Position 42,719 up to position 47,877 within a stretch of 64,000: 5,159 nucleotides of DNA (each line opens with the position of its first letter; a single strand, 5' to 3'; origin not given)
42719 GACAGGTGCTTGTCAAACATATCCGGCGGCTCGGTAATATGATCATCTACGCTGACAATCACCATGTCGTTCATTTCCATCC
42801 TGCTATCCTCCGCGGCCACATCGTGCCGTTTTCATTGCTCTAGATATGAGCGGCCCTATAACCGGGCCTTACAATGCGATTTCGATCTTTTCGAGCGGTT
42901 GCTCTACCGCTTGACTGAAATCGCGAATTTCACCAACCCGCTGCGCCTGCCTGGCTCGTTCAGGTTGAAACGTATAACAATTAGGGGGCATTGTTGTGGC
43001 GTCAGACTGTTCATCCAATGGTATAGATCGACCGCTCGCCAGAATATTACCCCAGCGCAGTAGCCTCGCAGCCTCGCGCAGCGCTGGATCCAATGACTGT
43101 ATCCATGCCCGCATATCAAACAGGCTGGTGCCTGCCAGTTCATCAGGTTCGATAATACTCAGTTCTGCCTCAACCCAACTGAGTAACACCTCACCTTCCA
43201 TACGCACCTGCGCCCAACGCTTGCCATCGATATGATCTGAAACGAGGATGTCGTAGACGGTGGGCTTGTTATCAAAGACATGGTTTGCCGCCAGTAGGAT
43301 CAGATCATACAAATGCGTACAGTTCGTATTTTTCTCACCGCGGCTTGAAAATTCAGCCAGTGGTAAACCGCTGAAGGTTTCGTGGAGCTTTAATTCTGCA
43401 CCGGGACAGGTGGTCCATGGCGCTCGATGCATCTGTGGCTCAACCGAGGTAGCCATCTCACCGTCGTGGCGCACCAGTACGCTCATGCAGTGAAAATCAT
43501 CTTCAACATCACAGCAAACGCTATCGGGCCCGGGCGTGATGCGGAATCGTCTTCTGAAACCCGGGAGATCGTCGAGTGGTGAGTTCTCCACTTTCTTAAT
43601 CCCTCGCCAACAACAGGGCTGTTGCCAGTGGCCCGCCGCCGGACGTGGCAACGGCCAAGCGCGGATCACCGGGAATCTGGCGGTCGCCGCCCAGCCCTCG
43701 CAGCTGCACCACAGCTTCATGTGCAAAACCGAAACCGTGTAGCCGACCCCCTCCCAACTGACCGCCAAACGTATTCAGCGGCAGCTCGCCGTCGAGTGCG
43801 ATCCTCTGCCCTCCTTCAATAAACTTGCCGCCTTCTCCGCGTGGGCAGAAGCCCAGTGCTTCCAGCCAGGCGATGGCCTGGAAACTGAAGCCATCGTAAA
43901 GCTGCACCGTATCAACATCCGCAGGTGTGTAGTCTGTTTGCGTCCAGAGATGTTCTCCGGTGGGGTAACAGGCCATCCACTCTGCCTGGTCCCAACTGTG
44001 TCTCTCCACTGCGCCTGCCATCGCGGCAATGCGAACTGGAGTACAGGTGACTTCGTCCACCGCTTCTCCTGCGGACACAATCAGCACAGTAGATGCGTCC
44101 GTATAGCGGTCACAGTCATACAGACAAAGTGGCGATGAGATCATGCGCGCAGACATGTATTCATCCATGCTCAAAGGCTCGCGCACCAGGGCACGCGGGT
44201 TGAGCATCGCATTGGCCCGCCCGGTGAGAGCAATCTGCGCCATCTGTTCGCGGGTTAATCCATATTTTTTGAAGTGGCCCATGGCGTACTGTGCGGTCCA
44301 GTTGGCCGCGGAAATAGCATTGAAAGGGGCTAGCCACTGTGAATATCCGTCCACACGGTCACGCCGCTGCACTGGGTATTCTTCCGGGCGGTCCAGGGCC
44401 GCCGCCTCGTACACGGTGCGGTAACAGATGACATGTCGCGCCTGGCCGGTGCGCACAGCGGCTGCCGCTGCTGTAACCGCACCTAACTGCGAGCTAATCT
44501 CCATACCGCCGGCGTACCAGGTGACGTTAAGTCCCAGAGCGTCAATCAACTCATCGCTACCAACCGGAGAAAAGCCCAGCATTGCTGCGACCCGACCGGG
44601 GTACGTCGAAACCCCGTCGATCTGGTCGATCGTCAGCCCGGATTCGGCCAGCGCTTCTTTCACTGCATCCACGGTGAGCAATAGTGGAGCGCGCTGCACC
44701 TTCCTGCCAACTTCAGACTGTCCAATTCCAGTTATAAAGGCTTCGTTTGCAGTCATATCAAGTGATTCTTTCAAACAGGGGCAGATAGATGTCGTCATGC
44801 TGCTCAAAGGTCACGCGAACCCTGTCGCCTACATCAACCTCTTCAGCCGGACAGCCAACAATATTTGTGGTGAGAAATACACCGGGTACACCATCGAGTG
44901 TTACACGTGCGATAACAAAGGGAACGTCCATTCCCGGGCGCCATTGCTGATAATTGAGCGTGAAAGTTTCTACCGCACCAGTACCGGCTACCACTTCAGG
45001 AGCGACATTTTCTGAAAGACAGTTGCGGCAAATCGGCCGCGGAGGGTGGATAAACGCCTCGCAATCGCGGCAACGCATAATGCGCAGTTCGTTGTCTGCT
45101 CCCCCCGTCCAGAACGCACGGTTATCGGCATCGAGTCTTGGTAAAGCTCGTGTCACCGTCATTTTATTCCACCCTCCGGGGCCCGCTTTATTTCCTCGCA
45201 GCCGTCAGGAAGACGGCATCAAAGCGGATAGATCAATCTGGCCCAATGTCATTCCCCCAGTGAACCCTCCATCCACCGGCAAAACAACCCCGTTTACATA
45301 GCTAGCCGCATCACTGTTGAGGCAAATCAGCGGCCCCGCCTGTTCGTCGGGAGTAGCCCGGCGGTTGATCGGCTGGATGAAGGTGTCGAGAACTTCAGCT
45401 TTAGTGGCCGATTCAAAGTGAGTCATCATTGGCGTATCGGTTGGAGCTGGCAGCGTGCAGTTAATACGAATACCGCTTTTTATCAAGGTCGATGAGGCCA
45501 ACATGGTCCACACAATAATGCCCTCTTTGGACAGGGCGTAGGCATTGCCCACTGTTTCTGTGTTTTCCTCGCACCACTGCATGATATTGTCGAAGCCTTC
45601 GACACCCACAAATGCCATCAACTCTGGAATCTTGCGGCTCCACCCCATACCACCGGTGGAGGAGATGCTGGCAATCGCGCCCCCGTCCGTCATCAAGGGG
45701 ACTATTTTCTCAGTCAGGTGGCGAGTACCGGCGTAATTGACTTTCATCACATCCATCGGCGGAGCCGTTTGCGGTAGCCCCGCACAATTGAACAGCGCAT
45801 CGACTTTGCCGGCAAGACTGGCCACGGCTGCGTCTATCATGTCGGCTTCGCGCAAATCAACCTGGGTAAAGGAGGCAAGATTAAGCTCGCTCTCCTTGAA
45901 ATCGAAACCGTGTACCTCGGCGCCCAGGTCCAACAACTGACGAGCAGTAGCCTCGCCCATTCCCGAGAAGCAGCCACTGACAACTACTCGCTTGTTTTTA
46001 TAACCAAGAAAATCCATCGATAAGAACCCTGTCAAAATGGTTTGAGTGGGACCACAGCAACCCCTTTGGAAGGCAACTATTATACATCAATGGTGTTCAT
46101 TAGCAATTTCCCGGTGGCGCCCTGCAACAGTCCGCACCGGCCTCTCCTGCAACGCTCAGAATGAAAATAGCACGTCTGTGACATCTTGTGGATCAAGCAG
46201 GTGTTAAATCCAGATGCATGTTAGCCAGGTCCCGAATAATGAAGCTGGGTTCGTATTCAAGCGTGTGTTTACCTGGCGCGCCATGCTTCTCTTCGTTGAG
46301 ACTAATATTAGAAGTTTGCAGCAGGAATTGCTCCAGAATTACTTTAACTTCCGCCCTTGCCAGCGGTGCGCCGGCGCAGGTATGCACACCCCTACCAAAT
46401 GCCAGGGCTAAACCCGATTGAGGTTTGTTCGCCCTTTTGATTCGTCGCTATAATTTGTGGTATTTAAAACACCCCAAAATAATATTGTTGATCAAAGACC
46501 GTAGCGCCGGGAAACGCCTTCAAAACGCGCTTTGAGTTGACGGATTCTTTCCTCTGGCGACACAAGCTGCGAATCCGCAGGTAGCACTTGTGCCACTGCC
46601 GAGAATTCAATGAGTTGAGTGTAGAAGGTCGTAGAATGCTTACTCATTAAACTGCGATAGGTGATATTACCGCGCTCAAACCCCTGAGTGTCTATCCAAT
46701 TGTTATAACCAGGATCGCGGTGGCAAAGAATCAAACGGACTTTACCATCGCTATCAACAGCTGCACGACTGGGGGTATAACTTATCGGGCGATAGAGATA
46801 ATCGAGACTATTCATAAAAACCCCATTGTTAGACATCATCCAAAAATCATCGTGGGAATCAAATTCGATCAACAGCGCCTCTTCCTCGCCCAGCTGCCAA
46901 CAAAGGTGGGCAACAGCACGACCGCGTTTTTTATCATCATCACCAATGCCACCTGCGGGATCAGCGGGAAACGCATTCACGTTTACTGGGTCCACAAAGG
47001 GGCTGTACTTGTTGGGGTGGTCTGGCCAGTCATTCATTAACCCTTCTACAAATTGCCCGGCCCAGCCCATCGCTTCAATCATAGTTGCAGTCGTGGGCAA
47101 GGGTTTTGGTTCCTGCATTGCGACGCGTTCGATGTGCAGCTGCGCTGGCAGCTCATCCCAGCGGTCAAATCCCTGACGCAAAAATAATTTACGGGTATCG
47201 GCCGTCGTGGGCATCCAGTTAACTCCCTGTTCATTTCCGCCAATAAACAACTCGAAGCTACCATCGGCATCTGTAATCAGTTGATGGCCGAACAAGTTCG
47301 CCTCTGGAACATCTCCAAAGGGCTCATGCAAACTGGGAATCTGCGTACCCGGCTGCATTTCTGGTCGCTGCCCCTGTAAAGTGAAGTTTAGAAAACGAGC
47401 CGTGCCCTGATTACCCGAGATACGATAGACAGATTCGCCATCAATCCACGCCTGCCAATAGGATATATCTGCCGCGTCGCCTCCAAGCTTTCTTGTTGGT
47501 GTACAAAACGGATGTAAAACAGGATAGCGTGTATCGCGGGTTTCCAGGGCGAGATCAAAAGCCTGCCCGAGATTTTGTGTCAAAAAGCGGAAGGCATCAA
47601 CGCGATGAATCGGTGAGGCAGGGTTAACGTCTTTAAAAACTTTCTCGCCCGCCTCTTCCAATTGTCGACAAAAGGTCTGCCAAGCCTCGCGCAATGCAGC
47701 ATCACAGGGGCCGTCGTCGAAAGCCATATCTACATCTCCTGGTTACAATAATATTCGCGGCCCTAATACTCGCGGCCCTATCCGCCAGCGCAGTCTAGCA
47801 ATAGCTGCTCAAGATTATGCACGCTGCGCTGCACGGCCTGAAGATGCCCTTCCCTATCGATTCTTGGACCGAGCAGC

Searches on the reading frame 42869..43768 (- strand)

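Call 11: search_protein_families(library=pfam, proteins=[window:42869-43768:-], max_evalue=0.001)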
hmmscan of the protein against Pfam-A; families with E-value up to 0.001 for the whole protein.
window:42869-43768:- (299 aa): 1 family
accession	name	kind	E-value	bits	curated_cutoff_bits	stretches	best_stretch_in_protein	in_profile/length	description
PF11136.13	DUF2889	-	0.00059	20.5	25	0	87-162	39-119/123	Protein of unknown function (DUF2889)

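Call 18: search_protein_families(library=ncbifam, proteins=[window:42869-43768:-], max_evalue=0.01)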
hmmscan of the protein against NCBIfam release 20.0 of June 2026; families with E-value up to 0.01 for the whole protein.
window:42869-43768:- (299 aa): 0 families

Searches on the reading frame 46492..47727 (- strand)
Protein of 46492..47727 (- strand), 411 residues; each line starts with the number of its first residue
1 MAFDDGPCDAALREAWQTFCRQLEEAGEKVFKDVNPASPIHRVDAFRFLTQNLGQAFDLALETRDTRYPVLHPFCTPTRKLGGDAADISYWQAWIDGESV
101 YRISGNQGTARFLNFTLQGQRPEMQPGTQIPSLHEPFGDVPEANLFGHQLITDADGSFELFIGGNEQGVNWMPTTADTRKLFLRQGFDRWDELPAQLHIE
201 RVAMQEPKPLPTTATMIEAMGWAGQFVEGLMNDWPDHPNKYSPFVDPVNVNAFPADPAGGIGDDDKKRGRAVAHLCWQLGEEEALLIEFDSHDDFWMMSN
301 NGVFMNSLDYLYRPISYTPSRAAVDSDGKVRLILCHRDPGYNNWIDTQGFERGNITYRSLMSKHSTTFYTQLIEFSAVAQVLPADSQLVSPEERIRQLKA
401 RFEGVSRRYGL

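Call 3: search_protein_families(library=pfam, proteins=[window:46492-47727:-], max_evalue=0.01)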
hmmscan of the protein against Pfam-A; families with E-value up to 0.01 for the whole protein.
window:46492-47727:- (411 aa): 0 families

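Call 18: search_protein_families(library=ncbifam, proteins=[window:46492-47727:-], max_evalue=0.01)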
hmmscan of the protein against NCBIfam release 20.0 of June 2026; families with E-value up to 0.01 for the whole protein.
window:46492-47727:- (411 aa): 0 families

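Call 19: search_solved_structures(query=window:46492-47727:-, max_evalue=1, show_alignments=1)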
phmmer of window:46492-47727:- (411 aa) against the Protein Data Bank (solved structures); distinct sequences matched with E-value up to 1: 1.
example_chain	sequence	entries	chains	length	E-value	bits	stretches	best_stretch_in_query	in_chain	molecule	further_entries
6ans_A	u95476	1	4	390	2e-44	155.3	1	13-378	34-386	Uncharacterized protein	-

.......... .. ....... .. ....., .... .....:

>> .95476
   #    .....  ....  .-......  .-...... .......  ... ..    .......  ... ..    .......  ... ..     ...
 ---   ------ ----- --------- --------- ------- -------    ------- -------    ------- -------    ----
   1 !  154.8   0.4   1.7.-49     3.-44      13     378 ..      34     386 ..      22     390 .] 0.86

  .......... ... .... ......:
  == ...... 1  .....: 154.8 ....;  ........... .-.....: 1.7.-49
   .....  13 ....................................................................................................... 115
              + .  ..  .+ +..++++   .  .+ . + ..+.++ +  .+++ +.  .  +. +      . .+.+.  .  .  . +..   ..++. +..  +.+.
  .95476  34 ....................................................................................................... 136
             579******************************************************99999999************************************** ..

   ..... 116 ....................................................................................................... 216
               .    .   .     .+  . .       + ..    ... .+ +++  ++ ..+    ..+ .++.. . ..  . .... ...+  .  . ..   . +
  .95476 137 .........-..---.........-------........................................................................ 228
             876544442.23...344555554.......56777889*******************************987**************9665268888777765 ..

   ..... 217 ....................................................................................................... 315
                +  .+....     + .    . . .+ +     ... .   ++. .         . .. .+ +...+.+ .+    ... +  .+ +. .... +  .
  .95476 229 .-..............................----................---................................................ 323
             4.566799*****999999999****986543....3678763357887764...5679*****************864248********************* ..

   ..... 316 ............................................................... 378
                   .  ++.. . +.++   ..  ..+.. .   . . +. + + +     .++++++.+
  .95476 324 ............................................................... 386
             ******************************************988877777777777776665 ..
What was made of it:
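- On DUF1214 (Pfam PF06742): PDB 6ANS scores 2e-44 (call 19).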

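Call 61: search_dna_similar(query=window:46492-47727:-, collection=plasmids, mode=protein, max_evalue=1e-15, max_rows=25)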
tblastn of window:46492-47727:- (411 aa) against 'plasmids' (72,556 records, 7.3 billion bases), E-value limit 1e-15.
Records with a match: 22; places in all: 37; records where one place covers at least 80% of the query: 22.
Best place of each record, by identity: <60% 22.
By first word of the organism name: Sphingobium 12; Novosphingobium 6; Embleya 1; Paraburkholderia 1; Sphingomonas 1; Tsukamurella 1.
By predicted mobility (MOB-suite, as given by PLSDB): non-mobilizable 19; conjugative 2; mobilizable 1.
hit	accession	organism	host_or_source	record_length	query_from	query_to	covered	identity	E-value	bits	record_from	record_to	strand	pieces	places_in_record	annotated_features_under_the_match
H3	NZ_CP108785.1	Embleya sp. NBC_00888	-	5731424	14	401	94%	28.5%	3e-37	151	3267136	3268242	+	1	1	none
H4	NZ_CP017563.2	Paraburkholderia sprentiae WSM5005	Lebeckia ambigua,root nodule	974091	14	408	96%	26.1%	6e-19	97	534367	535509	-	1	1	DUF1214 domain-containing protein | alcohol dehydrogenase catalytic domain-containing protein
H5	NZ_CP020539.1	Sphingobium herbicidovorans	cell culture,soil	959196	12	411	97%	25.5%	1e-30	131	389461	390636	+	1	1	DUF1214 domain-containing protein | nuclear transport factor 2 family protein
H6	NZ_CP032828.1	Sphingomonas paeninsulae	whole organism,soil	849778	16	378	88%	27.9%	1e-31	135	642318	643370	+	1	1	DUF1214 domain-containing protein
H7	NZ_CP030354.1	Novosphingobium sp. P6W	cell culture,podzolic fallow soil ...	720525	1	358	87%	26.9%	2e-29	128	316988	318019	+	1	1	DUF1214 domain-containing protein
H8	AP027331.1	Sphingobium sp. TomTYG65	-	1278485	9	375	89%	25.7%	1e-31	135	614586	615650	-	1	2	hypothetical protein (x2)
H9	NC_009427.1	Novosphingobium aromaticivorans DSM 12444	-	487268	16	358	83%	27.3%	2e-24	113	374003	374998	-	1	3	DUF1214 domain-containing protein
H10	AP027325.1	Sphingobium sp. TomTYG46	-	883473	12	358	84%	26.8%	7e-30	129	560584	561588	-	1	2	hypothetical protein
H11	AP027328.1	Sphingobium sp. TomTYG64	-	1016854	14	385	91%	25.0%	3e-26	119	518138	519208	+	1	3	hypothetical protein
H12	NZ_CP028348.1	Novosphingobium sp. THN1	cell culture,surface water of Lake Taihu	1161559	12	358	84%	26.5%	7e-30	129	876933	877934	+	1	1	record has no annotation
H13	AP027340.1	Sphingobium sp. TomTYG73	-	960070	12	358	84%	26.3%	4e-30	130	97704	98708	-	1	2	hypothetical protein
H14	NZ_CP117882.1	Novosphingobium sp. KACC 22771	Single cell,soil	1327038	12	358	84%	26.3%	6e-30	129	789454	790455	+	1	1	none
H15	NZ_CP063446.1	Novosphingobium sp. ES2-1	mixed culture,activated sludge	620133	12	358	84%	26.3%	9e-29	126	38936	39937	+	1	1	DUF1214 domain-containing protein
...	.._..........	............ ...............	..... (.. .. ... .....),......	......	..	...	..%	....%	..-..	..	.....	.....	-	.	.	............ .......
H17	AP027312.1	Sphingobium sp. TomMM7A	-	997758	14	367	86%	25.5%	4e-20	100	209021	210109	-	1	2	hypothetical protein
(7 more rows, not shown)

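Call 63: get_annotated_region(hit=H9, flank=6000)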
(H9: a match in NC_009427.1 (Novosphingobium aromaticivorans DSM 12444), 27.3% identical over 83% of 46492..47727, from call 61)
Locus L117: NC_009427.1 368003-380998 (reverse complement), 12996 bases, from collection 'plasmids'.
description: Novosphingobium aromaticivorans DSM 12444 plasmid pNL2, complete sequence
organism: Novosphingobium aromaticivorans DSM 12444 (NCBI taxid 279238)
taxonomy: Bacteria; Pseudomonadota; Alphaproteobacteria; Sphingomonadales; Sphingomonadaceae; Novosphingobium; Novosphingobium aromaticivorans; Novosphingobium aromaticivorans DSM 12444
host: -; source: -; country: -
typing (MOB-suite, as given by PLSDB): non-mobilizable; replicon rep_cluster_531,rep_cluster_545
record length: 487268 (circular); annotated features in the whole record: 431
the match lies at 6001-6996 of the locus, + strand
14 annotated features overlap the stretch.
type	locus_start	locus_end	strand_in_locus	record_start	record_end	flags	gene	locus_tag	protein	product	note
CDS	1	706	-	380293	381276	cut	-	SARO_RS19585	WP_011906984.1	transketolase C-terminal domain-containing protein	-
CDS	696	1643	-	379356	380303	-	-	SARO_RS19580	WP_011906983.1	thiamine pyrophosphate-dependent dehydrogenase E1 component subunit alpha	-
CDS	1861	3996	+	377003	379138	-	-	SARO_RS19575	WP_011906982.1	FAD-dependent oxidoreductase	-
CDS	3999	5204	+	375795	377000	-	-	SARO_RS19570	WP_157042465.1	MFS transporter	-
CDS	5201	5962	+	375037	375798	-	-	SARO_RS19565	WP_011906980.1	SDR family NAD(P)-dependent oxidoreductase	-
CDS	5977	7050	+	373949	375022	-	-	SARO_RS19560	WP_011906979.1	DUF1214 domain-containing protein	-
CDS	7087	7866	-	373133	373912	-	-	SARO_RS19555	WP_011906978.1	SDR family oxidoreductase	-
CDS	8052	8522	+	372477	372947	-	-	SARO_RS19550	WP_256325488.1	Lrp/AsnC family transcriptional regulator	-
CDS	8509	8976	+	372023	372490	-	-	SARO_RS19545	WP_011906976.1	Lrp/AsnC family transcriptional regulator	-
CDS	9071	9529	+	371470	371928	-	-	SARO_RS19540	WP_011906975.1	nuclear transport factor 2 family protein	-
CDS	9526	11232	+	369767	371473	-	-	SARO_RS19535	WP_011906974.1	FAD-binding protein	-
CDS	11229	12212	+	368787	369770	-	-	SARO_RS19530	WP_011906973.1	SDR family oxidoreductase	-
CDS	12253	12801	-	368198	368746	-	-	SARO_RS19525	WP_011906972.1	nuclear transport factor 2 family protein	-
CDS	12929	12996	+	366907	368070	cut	-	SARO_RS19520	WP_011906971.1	sulfotransferase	-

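Call 64: get_annotated_region(hit=H5, flank=6000)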
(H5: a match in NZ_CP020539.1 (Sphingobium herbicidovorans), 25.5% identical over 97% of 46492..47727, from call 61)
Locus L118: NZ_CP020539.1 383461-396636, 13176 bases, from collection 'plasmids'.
description: Sphingobium herbicidovorans strain MH plasmid pMSHV, complete sequence
organism: Sphingobium herbicidovorans (NCBI taxid 76947)
taxonomy: Bacteria; Pseudomonadota; Alphaproteobacteria; Sphingomonadales; Sphingomonadaceae; Sphingobium; Sphingobium herbicidovorans
host: -; source: cell culture,soil; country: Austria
typing (MOB-suite, as given by PLSDB): conjugative; replicon rep_cluster_545; relaxase MOBP; mating-pair formation MPF_T
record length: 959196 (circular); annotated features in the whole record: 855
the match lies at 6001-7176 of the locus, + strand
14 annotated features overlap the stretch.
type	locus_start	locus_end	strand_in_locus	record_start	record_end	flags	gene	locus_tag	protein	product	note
CDS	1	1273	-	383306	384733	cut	-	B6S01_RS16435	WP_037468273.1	efflux transporter outer membrane subunit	GO:0006810 - transport [Evidence IEA]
CDS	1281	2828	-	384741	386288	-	-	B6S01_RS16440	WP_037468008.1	MDR family MFS transporter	GO:0055085 - transmembrane transport [Evidence IEA]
CDS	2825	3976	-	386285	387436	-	-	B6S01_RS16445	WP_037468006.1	HlyD family secretion protein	GO:0055085 - transmembrane transport [Evidence IEA]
CDS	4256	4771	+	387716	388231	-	-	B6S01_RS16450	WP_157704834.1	nuclear transport factor 2 family protein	-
CDS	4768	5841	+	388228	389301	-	-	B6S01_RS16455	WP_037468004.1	alcohol dehydrogenase catalytic domain-containing protein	-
CDS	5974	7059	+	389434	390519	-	-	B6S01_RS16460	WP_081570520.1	DUF1214 domain-containing protein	-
CDS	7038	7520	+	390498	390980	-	-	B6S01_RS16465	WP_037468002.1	nuclear transport factor 2 family protein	-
CDS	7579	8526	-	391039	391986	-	-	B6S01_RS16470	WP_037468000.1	alpha/beta hydrolase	-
CDS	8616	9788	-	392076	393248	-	-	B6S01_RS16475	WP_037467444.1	acyl-CoA dehydrogenase family protein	-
CDS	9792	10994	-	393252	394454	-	-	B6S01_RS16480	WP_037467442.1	acetyl-CoA C-acyltransferase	GO:0006631 - fatty acid metabolic process [Evidence IEA]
CDS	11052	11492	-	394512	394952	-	-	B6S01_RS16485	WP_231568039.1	nuclear transport factor 2 family protein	-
CDS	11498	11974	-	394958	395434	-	-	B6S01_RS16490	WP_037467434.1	MaoC family dehydratase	-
CDS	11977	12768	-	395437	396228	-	-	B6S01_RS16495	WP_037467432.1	SDR family oxidoreductase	-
CDS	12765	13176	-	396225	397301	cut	-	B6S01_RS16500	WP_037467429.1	acyl-CoA dehydrogenase family protein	-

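Call 82: predict_structure(protein=window:46492-47727:-)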
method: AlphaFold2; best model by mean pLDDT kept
length: 411 residues; sequences in the alignment: 1
mean_pLDDT: 33.3   pTM: 0.28
mean pLDDT of the five models: 33.3, 32.7, 29.4, 29.4, 27.9
residues with pLDDT >= 90: 0; 70-90: 0; 50-70: 49; < 50: 362
segments of 3 or more residues with pLDDT < 50: 1-283, 296-321, 337-373, 379-388, 409-411
pLDDT, mean of each block of 10 residues (from residue 1): 30 43 41 33 33 37 31 22 21 22 23 22 24 23 25 28 24 20 22 23 22 25 29 30 28 26 31 42 52 50 39 41 57 48 24 21 35 47 45 63 57 45
secondary structure, 60 per line:
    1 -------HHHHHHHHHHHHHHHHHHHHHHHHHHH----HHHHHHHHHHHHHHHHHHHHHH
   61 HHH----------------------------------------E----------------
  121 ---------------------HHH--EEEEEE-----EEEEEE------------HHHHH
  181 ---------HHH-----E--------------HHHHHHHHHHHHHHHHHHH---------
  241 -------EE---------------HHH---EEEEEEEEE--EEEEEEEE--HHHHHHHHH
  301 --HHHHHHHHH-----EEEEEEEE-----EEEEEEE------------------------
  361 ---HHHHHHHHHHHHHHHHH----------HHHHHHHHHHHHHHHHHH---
elements in order: H8-34 H39-63 E147-152 E158-163 H176-180 H213-231 E271-279 E282-289 H292-300 H303-311 E317-324 E330-336 H364-380 H391-408
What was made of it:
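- Tried and rejected: The single-sequence AF2 model failed (pLDDT 33, call 82) and was not used.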

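Call 100: search_protein_families(library=pfam, proteins=[window:46492-47727:-], max_evalue=1)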
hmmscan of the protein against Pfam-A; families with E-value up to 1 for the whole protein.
window:46492-47727:- (411 aa): 0 families

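Call 108: search_protein_representatives(protein=window:46492-47727:-)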
Query: 411 residues. Proteins with E-value up to 0.001 (for the whole library): 2141; up to 1e-10: 1015; up to 1e-30: 120. The best 150 are listed.
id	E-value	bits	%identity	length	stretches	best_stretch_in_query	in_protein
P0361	1.2e-157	541.6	57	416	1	1-410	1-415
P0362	3.5e-101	355.6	59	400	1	3-288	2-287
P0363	3.6e-98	345.6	45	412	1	9-409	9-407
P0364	3.5e-96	339.1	64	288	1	1-239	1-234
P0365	2.8e-80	286.7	57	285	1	61-278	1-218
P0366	2.5e-74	267.1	47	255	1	160-410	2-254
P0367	3.2e-73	263.4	55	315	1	43-285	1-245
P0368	6.8e-71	255.8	42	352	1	56-408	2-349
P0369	1.6e-70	254.6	60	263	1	1-190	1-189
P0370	7.1e-70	252.4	68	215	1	1-159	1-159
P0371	2.1e-68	247.6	67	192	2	271-411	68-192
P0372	9.6e-68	245.4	55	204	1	204-411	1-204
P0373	9.1e-64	232.3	37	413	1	1-409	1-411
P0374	1.1e-63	232.0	37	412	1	3-410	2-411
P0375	6.9e-63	229.4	60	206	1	71-237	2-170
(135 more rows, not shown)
